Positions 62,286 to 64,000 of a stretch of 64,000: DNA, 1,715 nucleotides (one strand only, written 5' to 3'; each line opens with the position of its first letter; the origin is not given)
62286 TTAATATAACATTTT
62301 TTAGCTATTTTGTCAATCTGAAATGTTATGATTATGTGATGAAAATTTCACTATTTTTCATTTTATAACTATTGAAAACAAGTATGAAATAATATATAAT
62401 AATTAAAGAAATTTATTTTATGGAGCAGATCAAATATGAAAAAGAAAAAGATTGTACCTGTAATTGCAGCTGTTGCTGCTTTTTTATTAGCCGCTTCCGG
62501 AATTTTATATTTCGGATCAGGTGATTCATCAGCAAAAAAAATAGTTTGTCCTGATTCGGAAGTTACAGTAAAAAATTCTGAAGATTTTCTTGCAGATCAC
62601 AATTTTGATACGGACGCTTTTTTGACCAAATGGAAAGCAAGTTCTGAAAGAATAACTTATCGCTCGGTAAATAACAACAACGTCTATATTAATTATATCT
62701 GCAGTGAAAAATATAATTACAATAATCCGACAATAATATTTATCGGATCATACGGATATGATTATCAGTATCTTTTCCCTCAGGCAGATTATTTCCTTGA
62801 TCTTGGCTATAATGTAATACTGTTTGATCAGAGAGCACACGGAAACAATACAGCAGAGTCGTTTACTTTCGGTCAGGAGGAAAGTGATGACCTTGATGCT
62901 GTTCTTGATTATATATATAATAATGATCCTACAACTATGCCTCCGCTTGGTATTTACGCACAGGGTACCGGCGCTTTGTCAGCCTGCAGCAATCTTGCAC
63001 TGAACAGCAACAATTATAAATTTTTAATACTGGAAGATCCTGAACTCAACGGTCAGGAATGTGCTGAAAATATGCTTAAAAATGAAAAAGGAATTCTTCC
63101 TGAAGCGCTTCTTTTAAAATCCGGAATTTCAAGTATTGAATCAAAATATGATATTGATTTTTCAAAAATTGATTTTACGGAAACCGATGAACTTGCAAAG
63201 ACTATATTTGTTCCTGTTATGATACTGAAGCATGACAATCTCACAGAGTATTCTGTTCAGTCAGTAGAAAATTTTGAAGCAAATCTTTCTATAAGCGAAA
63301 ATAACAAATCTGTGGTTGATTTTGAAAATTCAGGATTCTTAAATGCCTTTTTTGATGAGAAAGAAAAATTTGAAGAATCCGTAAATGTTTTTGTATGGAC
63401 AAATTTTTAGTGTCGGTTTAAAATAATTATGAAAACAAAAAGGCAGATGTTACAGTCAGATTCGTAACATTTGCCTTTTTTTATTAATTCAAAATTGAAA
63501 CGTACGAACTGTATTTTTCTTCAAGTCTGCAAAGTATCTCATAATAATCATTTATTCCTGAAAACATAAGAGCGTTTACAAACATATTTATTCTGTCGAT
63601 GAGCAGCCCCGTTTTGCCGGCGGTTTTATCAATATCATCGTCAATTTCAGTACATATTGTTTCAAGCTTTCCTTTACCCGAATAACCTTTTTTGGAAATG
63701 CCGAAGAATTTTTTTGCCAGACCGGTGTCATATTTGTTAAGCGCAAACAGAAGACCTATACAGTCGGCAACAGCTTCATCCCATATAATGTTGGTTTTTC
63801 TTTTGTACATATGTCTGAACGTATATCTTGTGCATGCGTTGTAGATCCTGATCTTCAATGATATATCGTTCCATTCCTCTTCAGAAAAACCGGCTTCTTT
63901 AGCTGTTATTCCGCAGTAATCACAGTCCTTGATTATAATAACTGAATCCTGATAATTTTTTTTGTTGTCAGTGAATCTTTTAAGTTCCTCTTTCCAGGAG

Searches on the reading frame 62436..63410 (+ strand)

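Call 23: search_protein_families(library=pfam, proteins=[window:62436-63410:+], max_evalue=0.01)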
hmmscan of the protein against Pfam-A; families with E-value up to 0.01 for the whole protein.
window:62436-63410:+ (324 aa): 1 family
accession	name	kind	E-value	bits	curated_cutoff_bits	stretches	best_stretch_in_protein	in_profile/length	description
PF12146.15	Hydrolase_4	-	1.6e-05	24.7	27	1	113-209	20-116/239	Serine aminopeptidase, S33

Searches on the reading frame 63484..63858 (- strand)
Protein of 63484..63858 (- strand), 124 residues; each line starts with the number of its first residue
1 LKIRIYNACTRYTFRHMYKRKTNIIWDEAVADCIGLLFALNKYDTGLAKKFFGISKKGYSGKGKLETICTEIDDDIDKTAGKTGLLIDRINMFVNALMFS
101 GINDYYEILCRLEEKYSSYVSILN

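Call 23: search_protein_families(library=pfam, proteins=[window:63484-63858:-], max_evalue=0.01)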
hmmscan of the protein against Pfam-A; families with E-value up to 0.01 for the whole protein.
window:63484-63858:- (124 aa): 1 family
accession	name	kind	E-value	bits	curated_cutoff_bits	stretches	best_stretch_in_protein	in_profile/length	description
PF22541.2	DUF7005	-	3.1e-06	26.8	27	1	2-69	233-301/361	Family of unknown function (DUF7005)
